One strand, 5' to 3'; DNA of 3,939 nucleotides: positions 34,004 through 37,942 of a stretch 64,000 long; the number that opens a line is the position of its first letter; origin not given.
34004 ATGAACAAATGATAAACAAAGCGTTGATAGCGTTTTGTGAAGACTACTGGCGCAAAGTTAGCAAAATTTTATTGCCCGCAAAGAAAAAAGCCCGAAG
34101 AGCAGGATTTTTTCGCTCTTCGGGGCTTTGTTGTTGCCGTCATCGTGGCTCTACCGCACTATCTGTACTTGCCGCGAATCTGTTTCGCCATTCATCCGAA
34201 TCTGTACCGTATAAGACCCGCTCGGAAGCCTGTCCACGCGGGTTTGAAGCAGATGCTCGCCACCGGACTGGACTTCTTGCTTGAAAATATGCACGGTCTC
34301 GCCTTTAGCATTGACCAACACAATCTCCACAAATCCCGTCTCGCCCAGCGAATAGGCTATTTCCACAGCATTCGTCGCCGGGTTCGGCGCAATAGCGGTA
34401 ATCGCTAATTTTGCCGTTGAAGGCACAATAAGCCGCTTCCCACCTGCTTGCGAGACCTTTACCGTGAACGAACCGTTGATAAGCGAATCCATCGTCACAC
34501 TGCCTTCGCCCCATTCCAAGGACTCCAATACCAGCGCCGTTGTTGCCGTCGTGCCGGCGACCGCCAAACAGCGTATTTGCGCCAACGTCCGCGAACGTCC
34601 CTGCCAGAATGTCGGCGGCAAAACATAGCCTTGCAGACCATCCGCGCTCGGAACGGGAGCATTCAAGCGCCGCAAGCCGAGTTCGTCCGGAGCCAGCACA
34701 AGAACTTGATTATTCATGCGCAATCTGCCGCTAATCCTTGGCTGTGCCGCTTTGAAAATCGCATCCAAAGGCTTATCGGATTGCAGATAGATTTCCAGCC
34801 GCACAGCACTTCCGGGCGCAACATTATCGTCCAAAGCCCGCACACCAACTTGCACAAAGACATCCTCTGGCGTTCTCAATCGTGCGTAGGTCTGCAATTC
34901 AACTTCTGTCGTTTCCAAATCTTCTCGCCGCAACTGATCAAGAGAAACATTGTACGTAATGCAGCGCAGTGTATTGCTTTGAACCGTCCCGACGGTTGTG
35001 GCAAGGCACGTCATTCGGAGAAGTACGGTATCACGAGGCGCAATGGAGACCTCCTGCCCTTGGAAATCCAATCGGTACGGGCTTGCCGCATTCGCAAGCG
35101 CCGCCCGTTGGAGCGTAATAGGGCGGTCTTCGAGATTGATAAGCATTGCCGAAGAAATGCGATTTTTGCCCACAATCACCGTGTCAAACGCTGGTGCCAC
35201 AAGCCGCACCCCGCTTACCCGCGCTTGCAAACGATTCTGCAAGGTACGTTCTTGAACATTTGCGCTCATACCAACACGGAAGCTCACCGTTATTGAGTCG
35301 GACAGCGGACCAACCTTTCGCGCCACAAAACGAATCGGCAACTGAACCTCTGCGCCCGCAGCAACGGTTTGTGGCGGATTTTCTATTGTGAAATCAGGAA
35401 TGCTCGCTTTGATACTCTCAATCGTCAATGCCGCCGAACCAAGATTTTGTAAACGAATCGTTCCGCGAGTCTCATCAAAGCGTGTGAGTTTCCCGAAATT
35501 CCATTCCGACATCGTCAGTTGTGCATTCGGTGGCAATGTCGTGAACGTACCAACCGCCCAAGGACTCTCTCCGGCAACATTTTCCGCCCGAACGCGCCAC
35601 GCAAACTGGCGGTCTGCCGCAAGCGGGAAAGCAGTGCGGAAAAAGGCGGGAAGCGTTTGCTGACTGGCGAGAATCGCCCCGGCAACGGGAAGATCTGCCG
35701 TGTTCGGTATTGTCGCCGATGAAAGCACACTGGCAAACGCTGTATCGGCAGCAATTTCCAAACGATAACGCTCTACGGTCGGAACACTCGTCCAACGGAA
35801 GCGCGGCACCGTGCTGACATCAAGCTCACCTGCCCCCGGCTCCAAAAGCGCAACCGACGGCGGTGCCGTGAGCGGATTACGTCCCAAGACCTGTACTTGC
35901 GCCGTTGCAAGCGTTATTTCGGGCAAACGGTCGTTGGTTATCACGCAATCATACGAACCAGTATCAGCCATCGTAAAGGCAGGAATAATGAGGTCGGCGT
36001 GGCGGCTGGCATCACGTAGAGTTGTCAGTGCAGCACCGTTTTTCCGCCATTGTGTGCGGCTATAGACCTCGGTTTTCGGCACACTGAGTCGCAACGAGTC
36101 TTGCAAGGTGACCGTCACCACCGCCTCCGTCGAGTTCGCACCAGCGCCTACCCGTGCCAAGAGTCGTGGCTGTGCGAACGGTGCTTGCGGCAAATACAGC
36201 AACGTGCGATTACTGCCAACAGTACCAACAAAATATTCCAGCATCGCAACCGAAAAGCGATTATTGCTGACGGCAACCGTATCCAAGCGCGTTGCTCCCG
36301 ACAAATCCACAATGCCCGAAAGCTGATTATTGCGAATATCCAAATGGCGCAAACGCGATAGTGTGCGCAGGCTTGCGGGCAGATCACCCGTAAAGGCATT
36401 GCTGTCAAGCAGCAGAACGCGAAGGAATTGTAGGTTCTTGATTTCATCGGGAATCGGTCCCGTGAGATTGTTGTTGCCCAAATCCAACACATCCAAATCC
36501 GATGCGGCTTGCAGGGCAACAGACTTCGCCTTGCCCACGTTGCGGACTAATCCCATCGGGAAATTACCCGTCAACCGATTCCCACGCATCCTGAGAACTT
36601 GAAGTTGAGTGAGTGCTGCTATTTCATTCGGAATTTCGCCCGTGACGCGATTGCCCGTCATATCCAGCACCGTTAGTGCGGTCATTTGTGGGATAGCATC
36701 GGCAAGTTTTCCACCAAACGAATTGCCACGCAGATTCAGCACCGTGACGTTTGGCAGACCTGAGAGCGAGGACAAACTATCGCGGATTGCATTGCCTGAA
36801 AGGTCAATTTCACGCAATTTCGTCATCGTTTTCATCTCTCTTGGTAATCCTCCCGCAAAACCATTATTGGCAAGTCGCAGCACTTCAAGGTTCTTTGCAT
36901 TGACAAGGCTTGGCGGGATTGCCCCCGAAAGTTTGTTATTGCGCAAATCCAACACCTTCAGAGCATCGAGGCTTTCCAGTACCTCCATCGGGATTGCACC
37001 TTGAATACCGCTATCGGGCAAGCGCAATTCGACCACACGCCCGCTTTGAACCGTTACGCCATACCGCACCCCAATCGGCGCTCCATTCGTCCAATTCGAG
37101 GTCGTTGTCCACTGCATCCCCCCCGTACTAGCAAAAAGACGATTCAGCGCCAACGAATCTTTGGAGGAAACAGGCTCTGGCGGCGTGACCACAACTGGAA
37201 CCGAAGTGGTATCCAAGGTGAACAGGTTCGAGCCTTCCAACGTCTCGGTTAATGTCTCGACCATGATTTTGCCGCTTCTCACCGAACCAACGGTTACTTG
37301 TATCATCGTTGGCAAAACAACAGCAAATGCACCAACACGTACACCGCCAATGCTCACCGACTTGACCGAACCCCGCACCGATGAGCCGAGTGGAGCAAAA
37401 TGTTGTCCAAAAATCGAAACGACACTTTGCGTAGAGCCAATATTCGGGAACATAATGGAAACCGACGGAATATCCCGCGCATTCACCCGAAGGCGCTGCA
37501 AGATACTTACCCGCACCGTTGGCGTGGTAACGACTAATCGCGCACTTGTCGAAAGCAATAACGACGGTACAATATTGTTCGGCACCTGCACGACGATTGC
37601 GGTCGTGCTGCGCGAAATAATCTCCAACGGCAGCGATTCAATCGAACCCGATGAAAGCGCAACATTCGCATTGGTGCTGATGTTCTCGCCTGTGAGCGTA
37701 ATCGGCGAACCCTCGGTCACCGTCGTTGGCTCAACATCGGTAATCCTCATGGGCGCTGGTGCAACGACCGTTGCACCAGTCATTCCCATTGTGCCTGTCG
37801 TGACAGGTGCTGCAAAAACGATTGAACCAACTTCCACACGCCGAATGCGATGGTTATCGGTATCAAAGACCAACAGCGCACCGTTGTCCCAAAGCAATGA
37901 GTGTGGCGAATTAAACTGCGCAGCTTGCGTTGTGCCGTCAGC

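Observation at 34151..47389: Mosaic architecture of the 4,412-aa T9SS cargo protein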

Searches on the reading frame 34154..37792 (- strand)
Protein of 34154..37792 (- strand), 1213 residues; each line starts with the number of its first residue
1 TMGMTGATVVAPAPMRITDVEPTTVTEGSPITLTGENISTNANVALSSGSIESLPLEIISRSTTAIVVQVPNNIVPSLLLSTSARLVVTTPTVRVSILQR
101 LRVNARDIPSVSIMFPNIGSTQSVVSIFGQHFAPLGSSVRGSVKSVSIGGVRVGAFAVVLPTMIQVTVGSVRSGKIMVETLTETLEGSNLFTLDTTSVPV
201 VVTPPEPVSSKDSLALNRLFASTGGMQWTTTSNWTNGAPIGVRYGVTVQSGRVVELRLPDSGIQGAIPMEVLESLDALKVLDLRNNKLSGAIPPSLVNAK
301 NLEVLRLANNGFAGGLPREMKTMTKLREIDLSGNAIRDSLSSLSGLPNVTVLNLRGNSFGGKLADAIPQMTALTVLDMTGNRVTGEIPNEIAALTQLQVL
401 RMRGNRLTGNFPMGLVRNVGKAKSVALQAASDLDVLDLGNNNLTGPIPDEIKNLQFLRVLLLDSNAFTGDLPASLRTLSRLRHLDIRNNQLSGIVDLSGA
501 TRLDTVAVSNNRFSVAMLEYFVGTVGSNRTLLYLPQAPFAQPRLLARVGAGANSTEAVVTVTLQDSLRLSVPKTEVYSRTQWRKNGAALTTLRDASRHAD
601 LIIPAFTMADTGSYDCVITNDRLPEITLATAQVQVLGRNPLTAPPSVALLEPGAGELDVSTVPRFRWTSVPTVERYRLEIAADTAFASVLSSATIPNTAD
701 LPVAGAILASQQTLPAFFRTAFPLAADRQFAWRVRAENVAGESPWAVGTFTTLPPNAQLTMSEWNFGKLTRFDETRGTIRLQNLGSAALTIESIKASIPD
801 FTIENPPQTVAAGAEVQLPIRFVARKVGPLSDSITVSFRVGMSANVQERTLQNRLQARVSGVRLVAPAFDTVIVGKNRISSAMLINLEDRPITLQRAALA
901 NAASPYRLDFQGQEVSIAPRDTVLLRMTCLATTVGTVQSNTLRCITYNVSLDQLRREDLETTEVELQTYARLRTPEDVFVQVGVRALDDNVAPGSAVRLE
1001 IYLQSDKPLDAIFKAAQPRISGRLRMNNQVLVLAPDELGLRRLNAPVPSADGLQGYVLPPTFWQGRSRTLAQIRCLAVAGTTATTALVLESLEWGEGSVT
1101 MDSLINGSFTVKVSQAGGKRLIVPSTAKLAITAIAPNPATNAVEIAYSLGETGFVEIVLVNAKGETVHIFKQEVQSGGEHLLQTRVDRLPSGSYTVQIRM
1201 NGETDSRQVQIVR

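Call 43: search_solved_structures(query=window:34154-37792:-, max_evalue=0.01)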
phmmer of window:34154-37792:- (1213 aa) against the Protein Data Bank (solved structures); distinct sequences matched with E-value up to 0.01: 287 (the best 60 are shown).
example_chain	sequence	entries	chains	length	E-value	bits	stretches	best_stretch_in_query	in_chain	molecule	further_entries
4mn8_A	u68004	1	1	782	1.2e-80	275.1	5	272-495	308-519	LRR receptor-like serine/threonine-protein kinase FLS2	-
6s6q_A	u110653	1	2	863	1.7e-80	274.6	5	255-514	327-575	LRR receptor-like serine/threonine-protein kinase GSO1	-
8web_A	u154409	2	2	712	1.7e-78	268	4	254-495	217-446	MDIS1-interacting receptor like kinase 2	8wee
8wec_A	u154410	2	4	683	3e-77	263.8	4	260-495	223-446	MDIS1-interacting receptor like kinase 2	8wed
8yaa_A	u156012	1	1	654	3.3e-75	257.1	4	253-495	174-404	MDIS1-interacting receptor like kinase 2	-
5gr8_A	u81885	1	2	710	3.2e-71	243.9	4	230-480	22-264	Leucine-rich repeat receptor-like protein kinase PEPR1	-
4mna_A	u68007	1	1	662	3.9e-69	237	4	272-495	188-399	LRR receptor-like serine/threonine-protein kinase FLS2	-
7odk_AAA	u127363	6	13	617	1.8e-67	231.5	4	265-517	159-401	Receptor-like protein kinase HSL1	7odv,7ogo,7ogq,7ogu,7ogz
8wei_A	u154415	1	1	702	1.9e-63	218.1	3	278-498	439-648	MALE DISCOVERER 1-INTERACTING RECEPTOR-LIKE KINASE 2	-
8weh_A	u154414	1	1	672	2.4e-63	217.8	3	278-498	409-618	MALE DISCOVERER 1-INTERACTING RECEPTOR-LIKE KINASE 2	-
8wef_A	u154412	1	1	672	2.9e-63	217.6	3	278-498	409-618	MALE DISCOVERER 1-INTERACTING RECEPTOR-LIKE KINASE 2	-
8weg_A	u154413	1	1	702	4.8e-63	216.8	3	278-498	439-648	MALE DISCOVERER 1-INTERACTING RECEPTOR-LIKE KINASE 2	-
7drb_C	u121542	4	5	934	4e-60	207.2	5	264-482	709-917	Membrane-localized LRR receptor-like protein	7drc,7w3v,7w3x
9s9c_A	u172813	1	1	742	2.8e-59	204.3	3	254-496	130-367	Serine/threonine-protein kinase BRI1-like 2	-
9u0g_A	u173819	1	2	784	3.5e-59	204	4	254-496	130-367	Serine/threonine-protein kinase BRI1-like 2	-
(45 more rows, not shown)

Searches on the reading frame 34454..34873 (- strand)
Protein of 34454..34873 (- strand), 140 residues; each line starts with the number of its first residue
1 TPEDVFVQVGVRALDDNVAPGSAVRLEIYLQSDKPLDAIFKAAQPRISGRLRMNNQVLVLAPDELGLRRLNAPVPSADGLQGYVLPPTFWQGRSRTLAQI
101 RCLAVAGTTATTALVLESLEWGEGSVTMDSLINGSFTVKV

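Call 74: search_protein_families(library=pfam, proteins=[window:34454-34873:-], max_evalue=1)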
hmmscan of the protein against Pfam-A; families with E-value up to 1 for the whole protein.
window:34454-34873:- (140 aa): 0 families

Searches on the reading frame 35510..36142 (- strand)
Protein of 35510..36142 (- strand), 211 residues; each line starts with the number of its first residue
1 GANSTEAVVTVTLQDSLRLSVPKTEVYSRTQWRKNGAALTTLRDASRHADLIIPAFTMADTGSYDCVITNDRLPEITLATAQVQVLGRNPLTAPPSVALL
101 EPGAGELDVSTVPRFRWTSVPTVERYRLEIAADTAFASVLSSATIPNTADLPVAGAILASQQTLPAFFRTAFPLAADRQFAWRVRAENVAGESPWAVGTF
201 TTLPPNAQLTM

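Call 11: search_protein_families(library=pfam, proteins=[window:35510-36142:-], max_evalue=0.1)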
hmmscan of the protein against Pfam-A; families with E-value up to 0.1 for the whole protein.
window:35510-36142:- (211 aa): 6 families
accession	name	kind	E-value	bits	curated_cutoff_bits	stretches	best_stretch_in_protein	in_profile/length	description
PF13927.12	Ig_3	-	0.00014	22.7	30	1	29-70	32-78/78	Immunoglobulin domain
PF07679.22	I-set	-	0.00069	20.1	23.7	1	29-71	31-78/90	Immunoglobulin I-set domain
PF13895.12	Ig_2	-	0.0017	19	27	1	22-78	24-73/79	Immunoglobulin domain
PF00047.31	ig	-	0.016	15.9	21.8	1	30-71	26-73/81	Immunoglobulin domain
PF07686.23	V-set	-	0.019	15.6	26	1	42-82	65-105/109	Immunoglobulin V-set domain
PF25788.1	Ig_Rha78A_N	-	0.026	15.2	27.4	1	112-201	19-100/105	Rha78A-like, N-terminal immunoglobulin domain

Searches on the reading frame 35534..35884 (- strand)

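Call 74: search_protein_families(library=pfam, proteins=[window:35534-35884:-], max_evalue=1)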
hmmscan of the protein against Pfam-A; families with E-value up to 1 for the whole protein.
window:35534-35884:- (117 aa): 1 family
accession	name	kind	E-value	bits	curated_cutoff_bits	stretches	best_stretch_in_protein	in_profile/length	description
PF25788.1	Ig_Rha78A_N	-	0.0079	16.9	27.4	1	26-115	19-100/105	Rha78A-like, N-terminal immunoglobulin domain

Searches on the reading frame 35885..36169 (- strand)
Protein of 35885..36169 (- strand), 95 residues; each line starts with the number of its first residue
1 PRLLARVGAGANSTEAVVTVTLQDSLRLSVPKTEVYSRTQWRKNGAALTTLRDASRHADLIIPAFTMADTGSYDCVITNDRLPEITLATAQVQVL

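Call 74: search_protein_families(library=pfam, proteins=[window:35885-36169:-], max_evalue=1)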
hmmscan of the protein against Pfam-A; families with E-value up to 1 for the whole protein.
window:35885-36169:- (95 aa): 7 families
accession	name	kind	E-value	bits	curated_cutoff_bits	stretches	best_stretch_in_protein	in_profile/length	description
PF13927.12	Ig_3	-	3.3e-05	24.8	30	1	38-79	32-78/78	Immunoglobulin domain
PF07679.22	I-set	-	0.00013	22.4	23.7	1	21-80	13-78/90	Immunoglobulin I-set domain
PF13895.12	Ig_2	-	0.0003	21.4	27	1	30-87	23-73/79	Immunoglobulin domain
PF07686.23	V-set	-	0.0028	18.2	26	1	51-93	65-107/109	Immunoglobulin V-set domain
PF00047.31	ig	-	0.0033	18.1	21.8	1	39-80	26-73/81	Immunoglobulin domain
PF09617.15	Cas_GSU0053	-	0.078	13.4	25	1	5-62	46-98/168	CRISPR-associated protein GSU0053 (Cas_GSU0053)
PF16681.11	Ig_5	-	0.13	13.1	27.3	1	35-80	19-60/82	Ig-like domain on T-cell surface glycoprotein CD3 epsilon chain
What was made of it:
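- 35885..36169 (-): Ig-superfamily-like domain (aa 3741-3835; W..NG ... DTGSYDC motif). Ig_3 24.8 and I-set 22.4 bits, both below cut-off (call 74).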

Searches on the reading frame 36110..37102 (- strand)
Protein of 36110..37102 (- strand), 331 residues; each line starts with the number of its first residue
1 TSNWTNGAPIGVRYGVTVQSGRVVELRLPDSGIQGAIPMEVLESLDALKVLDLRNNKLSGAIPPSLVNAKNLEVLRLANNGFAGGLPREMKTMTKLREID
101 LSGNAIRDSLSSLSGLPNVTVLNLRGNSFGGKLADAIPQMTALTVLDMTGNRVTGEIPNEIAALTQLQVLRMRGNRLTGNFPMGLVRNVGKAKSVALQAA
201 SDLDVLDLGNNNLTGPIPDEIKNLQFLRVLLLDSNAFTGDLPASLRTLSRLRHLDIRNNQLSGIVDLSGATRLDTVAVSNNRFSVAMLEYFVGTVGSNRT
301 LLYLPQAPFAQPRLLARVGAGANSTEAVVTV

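Call 11: search_protein_families(library=pfam, proteins=[window:36110-37102:-], max_evalue=0.1)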
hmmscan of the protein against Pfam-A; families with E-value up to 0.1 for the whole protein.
window:36110-37102:- (331 aa): 11 families
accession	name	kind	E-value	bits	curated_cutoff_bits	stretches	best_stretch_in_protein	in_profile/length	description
PF00560.39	LRR_1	-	2.6e-33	107.3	20.6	2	203-224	2-23/23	Leucine Rich Repeat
PF13855.12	LRR_8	-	2.2e-29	101.4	27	5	25-81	5-60/61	Leucine rich repeat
PF12799.13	LRR_4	-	1.5e-28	98.6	27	6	94-127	1-33/44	Leucine Rich repeats (2 copies)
PF23598.1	LRR_14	-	1e-19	71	40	3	26-124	52-146/353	Leucine-rich repeat region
PF13516.12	LRR_6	-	1.6e-10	40.7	23.4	0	93-108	2-17/24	Leucine Rich repeat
PF24758.1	LRR_At5g56370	-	1.3e-05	25.4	27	0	46-109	11-76/227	FBD-associated F-box protein At5g56370, LRR repeats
PF23211.1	LRR_LRWD1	-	2e-05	24.8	28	1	218-284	35-99/190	Leucine-rich repeat and WD repeat-containing protein 1, LRR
PF25019.1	LRR_R13L1-DRL21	-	3.7e-05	24.1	27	0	65-125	64-125/127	R13L1/DRL21 LRRs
PF25013.1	LRR_Zer-1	-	6.3e-05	23.6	27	0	90-166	4-80/137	Zer-1-like, Leucine-rich repeats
PF18462.6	DUF5612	-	0.0083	16.4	25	1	104-159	53-108/143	Domain of unknown function (DUF5612)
PF14580.12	LRR_9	-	0.046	13.7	30.5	0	95-175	43-123/175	Leucine-rich repeat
